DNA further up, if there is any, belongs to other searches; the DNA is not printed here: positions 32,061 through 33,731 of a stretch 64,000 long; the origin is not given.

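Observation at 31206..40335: Teichoic-acid-like polyol-phosphate polymer module with ABC exporter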

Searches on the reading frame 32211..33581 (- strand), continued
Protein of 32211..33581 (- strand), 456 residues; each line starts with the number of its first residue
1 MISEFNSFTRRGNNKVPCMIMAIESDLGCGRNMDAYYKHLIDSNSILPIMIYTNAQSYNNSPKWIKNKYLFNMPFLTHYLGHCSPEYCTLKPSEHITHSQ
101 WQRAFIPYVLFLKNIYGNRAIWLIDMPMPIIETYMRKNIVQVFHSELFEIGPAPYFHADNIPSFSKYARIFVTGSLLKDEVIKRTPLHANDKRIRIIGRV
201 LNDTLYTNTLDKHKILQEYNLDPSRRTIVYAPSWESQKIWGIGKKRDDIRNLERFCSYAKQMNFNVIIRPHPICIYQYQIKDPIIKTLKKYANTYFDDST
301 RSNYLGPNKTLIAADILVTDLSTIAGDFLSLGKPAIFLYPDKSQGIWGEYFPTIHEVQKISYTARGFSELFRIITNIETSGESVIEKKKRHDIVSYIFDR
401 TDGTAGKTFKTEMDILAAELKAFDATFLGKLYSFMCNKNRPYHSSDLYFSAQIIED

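Call 33: search_solved_structures(query=A1, max_evalue=1, show_alignments=4)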
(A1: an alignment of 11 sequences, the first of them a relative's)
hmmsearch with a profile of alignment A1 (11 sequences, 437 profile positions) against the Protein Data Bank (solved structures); distinct sequences matched with E-value up to 1: 5.
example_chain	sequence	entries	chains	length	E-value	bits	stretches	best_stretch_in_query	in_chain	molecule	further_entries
8qoy_A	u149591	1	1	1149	1e-06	31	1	191-323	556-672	TagF-like capsule polymerase Cps3D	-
8va1_A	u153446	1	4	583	0.022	16.8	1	180-318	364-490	Teichoic acid ribitol-phosphate polymerase TarL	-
1eyh_A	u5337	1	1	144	0.38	12.7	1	324-410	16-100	EPSIN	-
1inz_A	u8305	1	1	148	0.38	12.7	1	324-410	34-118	EPS15-INTERACTING PROTEIN(EPSIN)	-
1edu_A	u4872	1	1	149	0.41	12.6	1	324-410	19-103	EH domain binding protein EPSIN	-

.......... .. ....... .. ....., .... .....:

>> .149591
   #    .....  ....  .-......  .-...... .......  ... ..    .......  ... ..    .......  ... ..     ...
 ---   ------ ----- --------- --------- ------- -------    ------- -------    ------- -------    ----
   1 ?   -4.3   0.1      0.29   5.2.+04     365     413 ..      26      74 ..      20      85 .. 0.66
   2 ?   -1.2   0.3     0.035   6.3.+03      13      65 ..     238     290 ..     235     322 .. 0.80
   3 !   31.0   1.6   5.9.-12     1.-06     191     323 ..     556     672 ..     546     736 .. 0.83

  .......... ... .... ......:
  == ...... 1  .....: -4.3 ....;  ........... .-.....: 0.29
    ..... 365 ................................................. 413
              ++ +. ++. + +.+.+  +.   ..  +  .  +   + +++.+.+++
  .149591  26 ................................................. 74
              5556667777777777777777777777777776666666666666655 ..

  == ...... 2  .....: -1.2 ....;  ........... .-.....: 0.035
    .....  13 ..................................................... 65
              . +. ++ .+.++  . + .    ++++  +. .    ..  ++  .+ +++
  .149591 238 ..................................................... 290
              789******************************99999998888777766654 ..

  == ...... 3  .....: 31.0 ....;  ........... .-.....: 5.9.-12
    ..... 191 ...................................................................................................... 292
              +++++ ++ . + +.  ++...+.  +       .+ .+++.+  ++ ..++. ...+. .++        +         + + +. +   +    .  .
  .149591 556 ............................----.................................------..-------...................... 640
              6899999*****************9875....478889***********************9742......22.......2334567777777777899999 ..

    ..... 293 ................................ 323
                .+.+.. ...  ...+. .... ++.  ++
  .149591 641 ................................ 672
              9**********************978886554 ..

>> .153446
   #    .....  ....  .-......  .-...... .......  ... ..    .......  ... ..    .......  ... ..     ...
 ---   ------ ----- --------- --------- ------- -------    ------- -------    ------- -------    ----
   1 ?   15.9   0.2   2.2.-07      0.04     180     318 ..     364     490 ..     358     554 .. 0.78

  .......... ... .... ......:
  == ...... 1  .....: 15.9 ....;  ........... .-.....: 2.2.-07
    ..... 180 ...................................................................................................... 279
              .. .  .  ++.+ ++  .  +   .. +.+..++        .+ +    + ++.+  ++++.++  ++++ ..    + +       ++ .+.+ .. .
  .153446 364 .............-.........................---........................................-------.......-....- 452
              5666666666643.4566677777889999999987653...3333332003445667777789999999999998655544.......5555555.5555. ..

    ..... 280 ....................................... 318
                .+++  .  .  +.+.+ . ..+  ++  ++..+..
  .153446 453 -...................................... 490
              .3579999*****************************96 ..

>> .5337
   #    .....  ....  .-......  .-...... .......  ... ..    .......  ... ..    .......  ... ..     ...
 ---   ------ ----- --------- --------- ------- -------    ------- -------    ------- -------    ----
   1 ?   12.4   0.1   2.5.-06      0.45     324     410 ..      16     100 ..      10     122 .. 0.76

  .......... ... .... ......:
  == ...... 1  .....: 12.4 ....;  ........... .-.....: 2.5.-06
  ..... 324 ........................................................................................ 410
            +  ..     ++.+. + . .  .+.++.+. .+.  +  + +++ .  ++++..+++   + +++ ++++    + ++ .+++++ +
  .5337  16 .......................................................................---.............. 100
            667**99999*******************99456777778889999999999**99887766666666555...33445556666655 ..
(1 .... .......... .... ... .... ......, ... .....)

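Call 34: find_related_loci(query=A1, collection=genome_contigs, flank=10000)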
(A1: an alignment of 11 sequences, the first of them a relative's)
Query A1 (438 aa) in genome_contigs; peptide patterns used: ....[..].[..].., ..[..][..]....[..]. (x = any residue, [..] = any of these).
17 stretches matched a pattern; 7 encode a relative of the query (tblastn E <= 1e-3); 7 distinct loci.
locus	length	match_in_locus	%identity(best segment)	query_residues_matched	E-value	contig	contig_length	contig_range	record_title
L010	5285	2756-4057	54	1-435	8e-166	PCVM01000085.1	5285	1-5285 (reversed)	MAG: Candidatus Roizmanbacteria bacterium CG11_big_fil_rev_8_21_14_0_20_36_8 CG11_8_21_14_0.20_scaffold_11695_c, whole g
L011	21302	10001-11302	51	2-435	6e-150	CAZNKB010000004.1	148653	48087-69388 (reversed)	MAG TPA_asm: uncultured Gammaproteobacteria bacterium isolate SRP173033_co3_60 genome assembly, contig: NODE_46_length_1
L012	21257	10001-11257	47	2-420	8e-139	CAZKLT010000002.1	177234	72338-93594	MAG TPA_asm: uncultured Gammaproteobacteria bacterium isolate SRP237561_co1_402 genome assembly, contig: NODE_83_length_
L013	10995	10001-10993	41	1-330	3e-81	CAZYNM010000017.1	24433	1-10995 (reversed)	MAG TPA_asm: uncultured Pseudomonadales bacterium isolate SRP292972_co1_113 genome assembly, contig: NODE_962_length_244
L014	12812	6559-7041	26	248-418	1e-6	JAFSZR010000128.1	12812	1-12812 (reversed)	MAG: Lachnospiraceae bacterium isolate RGIG3620 Goat_Rumen.Co__c1575617, whole genome shotgun sequence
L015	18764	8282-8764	26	248-418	2e-6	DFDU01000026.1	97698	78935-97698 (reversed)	MAG TPA_asm: Lachnospiraceae bacterium UBA3820 UBA3820_contig_43595, whole genome shotgun sequence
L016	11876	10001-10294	28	208-320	8e-6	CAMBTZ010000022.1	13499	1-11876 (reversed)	MAG: Chlamydia trachomatis isolate MiH-16apr19-328 genome assembly, contig: MiH-16apr19-C9086, whole genome shotgun sequ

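Call 42: search_protein_families(library=ncbifam, proteins=[L008:14963-15979:-, L008:16040-17275:-, L012:13590-14627:-, L013:5024-6013:+, L013:5995-7131:+, L013:7140-8366:+], max_evalue=0.0001)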
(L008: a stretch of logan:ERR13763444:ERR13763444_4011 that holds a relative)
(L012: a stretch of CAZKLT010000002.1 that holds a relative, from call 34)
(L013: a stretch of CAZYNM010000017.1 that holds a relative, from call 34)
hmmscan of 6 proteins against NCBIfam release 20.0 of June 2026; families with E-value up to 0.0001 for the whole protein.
L008:14963-15979:- (338 aa): 61 families (the best 25 are shown)
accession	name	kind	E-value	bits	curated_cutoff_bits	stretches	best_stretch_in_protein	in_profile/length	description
TIGR01141.1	hisC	equivalog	2.9e-58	197.4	276.55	1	8-336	26-348/349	histidinol-phosphate transaminase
NF002878.0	PRK03321.1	subfamily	4.8e-41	140.7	374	1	10-336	30-347/352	histidinol-phosphate transaminase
NF003496.0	PRK05166.1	equivalog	3.3e-39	134.7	540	1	10-337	44-369/373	histidinol-phosphate transaminase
NF002877.0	PRK03317.1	equivalog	3.3e-38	131.4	409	1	83-336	120-365/374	histidinol-phosphate transaminase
TIGR01140.1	L_thr_O3P_dcar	equivalog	1.1e-36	126.6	290.55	1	44-334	53-330/331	threonine-phosphate decarboxylase CobD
NF002726.0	PRK02610.1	equivalog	6.6e-34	117.4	391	1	53-335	88-366/374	histidinol-phosphate transaminase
NF006014.0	PRK08153.1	equivalog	1.7e-33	116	510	1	10-334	41-360/370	pyridoxal phosphate-dependent aminotransferase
NF006580.0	PRK09105.1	subfamily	3.5e-27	95.2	444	1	5-332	49-365/375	pyridoxal phosphate-dependent aminotransferase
NF041364.1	GntC_guanitoxin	equivalog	2.2e-25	89.3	415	1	55-291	60-301/356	guanitoxin biosynthesis PLP-dependent (S)-gamma-hydroxy-L-arginine cyclodehydratase GntC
NF051461.1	pyoverd_PtaA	equivalog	3.9e-23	81.8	500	1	4-333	36-355/359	pyoverdine biosynthesis transaminase PtaA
NF005305.0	PRK06836.1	equivalog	8.1e-19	68.1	376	1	51-243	93-287/396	pyridoxal phosphate-dependent aminotransferase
NF005915.1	PRK07908.1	equivalog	9.5e-19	67.9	360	1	47-302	53-294/332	Rv2231c family histidinol phosphate aminotransferase CobC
TIGR03947.1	viomycin_VioD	equivalog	6e-18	64.9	390.9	1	55-249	68-261/359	capreomycidine synthase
NF006225.0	PRK08354.1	equivalog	1.2e-17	64.3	288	1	93-336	96-314/318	putative aminotransferase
NF005732.0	PRK07550.1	equivalog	1.9e-17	63.4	366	1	77-288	115-328/389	aminotransferase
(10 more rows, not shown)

L008:16040-17275:- (411 aa): 8 families
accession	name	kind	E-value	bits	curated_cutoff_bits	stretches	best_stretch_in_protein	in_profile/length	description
TIGR01048.1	lysA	equivalog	4.4e-51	173.7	297.9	1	44-400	24-384/417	diaminopimelate decarboxylase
NF041039.1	FslC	exception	1.3e-40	139.6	500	1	45-406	28-399/418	rhizoferrin biosystnesis N-citrylornithine decarboxylase FslC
TIGR03099.1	dCO2ase_PEP1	hypoth_equivalog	5.2e-27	94.9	478.45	1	41-395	21-381/398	pyridoxal-dependent decarboxylase, exosortase A system-associated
NF006515.0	PRK08961.1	equivalog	3.7e-20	71.5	802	1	42-403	500-851/861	bifunctional aspartate kinase/diaminopimelate decarboxylase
NF052544.1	OrLyDeCDokD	equivalog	5.7e-18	64.8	700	1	44-311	41-320/461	ornithine/lysine decarboxylase DokD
NF003763.0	PRK05354.1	equivalog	2e-17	63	369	1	99-318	130-364/636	biosynthetic arginine decarboxylase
TIGR01273.1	speA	equivalog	2.3e-17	62.7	624.1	1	99-317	122-355/624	arginine decarboxylase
TIGR01047.1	nspC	equivalog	7.5e-05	21.3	409.05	0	173-327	138-265/380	carboxynorspermidine decarboxylase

L012:13590-14627:- (345 aa): 57 families (the best 25 are shown)
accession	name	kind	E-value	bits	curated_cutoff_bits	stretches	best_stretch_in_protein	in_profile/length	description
TIGR01141.1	hisC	equivalog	3.3e-60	203.8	276.55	1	3-336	21-348/349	histidinol-phosphate transaminase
NF003496.0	PRK05166.1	equivalog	1.7e-44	152.1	540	1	7-337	41-369/373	histidinol-phosphate transaminase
NF002878.0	PRK03321.1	subfamily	4.1e-41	140.9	374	1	4-338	24-349/352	histidinol-phosphate transaminase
NF002877.0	PRK03317.1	equivalog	1.7e-37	129.1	409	1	29-340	61-369/374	histidinol-phosphate transaminase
TIGR01140.1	L_thr_O3P_dcar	equivalog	1.1e-35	123.4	290.55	1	26-332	36-328/331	threonine-phosphate decarboxylase CobD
NF002726.0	PRK02610.1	equivalog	1.7e-30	106.2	391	1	55-334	90-365/374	histidinol-phosphate transaminase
NF006014.0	PRK08153.1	equivalog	3.3e-30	105.2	510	1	9-334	40-360/370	pyridoxal phosphate-dependent aminotransferase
NF006580.0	PRK09105.1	subfamily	4.1e-27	95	444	1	3-337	47-370/375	pyridoxal phosphate-dependent aminotransferase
NF051461.1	pyoverd_PtaA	equivalog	6.2e-24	84.4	500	1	3-333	35-355/359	pyoverdine biosynthesis transaminase PtaA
NF041364.1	GntC_guanitoxin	equivalog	2.4e-20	72.8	415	1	55-322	59-340/356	guanitoxin biosynthesis PLP-dependent (S)-gamma-hydroxy-L-arginine cyclodehydratase GntC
NF005915.1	PRK07908.1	equivalog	6.7e-20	71.7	360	1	16-303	25-295/332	Rv2231c family histidinol phosphate aminotransferase CobC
NF005305.0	PRK06836.1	equivalog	1.2e-19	70.8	376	1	49-255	89-299/396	pyridoxal phosphate-dependent aminotransferase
NF006225.0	PRK08354.1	equivalog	5.9e-19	68.6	288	1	58-336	62-314/318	putative aminotransferase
NF053748.1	bifunc_CobBC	exception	3.5e-17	62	950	1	15-294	492-755/797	bifunctional hydrogenobyrinic acid a,c-diamide synthase/histidinol phosphate aminotransferase CobBC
NF005021.0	PRK06425.1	equivalog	9.3e-14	51.3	353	1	123-327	114-320/335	histidinol-phosphate aminotransferase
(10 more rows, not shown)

L013:5024-6013:+ (329 aa): 0 families

L013:5995-7131:+ (378 aa): 21 families
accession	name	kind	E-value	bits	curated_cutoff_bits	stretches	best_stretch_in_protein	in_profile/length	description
NF041876.1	EPS_EpsE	equivalog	1.1e-19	71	400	1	172-371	187-387/389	exopolysaccharide biosynthesis GT4 family glycosyltransferase EpsE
TIGR03088.1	stp2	hypoth_equivalog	8.5e-16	57.9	409.05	1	149-368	138-361/374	TIGR03088 family PEP-CTERM/XrtA system glycosyltransferase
TIGR03999.1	thiol_BshA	equivalog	2.2e-15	56.5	273.7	1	247-370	243-363/375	N-acetyl-alpha-D-glucosaminyl L-malate synthase BshA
TIGR03449.1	mycothiol_MshA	equivalog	6.9e-15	54.9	462.5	1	205-362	228-386/406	D-inositol-3-phosphate glycosyltransferase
NF047880.1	glyco_SdgA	exception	2.2e-12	46.3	800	1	194-370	312-480/488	serine-aspartate repeat adhesin O-glycosyltransferase SdgA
NF007396.0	PRK09922.1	equivalog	4.1e-12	45.7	385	1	165-373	152-351/361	lipopolysaccharide 1,6-galactosyltransferase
NF041010.1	glycosy_Agl16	equivalog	7.5e-12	44.8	575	1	88-362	77-334/352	glycosylation protein Agl16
NF038229.1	Glyco4_Geo_Pelo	equivalog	1.8e-11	43.7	400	1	149-374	111-330/338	GPMC system family 4 glycosyltransferase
NF012034.0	PRK15490.1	equivalog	3.8e-11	42.1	813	1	187-343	388-542/578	Vi polysaccharide biosynthesis glycosyltransferase TviE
TIGR02149.1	glgA_Coryne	subfamily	5.9e-11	42.1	302.4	1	295-372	299-382/391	glycogen synthase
NF046085.1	XrtY_assoc_Gly1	equivalog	1.1e-10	41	400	1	169-374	180-378/387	XrtY-associated glycosyltransferase XYAG1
NF038011.1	PelF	equivalog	1.9e-10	40.4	100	1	106-369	218-480/489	GT4 family glycosyltransferase PelF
NF047881.1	glyco_SdgB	exception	2.8e-09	36.2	800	1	223-362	348-479/496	serine-aspartate repeat adhesin O-glycosyltransferase SdgB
TIGR04157.1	glyco_rSAM_CFB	subfamily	6.3e-09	35.3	400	1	150-370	172-394/406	TIGR04157 family glycosyltransferase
NF011726.0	PRK15179.1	equivalog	2.2e-08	32.9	733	1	158-374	469-688/694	Vi polysaccharide biosynthesis protein TviE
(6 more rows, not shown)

L013:7140-8366:+ (408 aa): 8 families
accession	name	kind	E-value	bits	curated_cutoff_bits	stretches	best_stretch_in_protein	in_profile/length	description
TIGR01048.1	lysA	equivalog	1.1e-40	139.4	297.9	2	8-238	5-243/417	diaminopimelate decarboxylase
NF041039.1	FslC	exception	4.8e-24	84.9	500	1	17-406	17-401/418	rhizoferrin biosystnesis N-citrylornithine decarboxylase FslC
TIGR03099.1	dCO2ase_PEP1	hypoth_equivalog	2.1e-22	79.8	478.45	1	23-236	20-238/398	pyridoxal-dependent decarboxylase, exosortase A system-associated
NF006515.0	PRK08961.1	equivalog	7.2e-17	60.6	802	2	18-239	494-712/861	bifunctional aspartate kinase/diaminopimelate decarboxylase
NF003763.0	PRK05354.1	equivalog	2.1e-10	39.8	369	1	55-317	97-361/636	biosynthetic arginine decarboxylase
NF052544.1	OrLyDeCDokD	equivalog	2.3e-10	39.7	700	1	13-331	27-352/461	ornithine/lysine decarboxylase DokD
TIGR01273.1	speA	equivalog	1.4e-09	37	624.1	1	55-317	90-353/624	arginine decarboxylase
TIGR01047.1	nspC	equivalog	1.5e-05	23.6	409.05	0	83-236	56-205/380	carboxynorspermidine decarboxylase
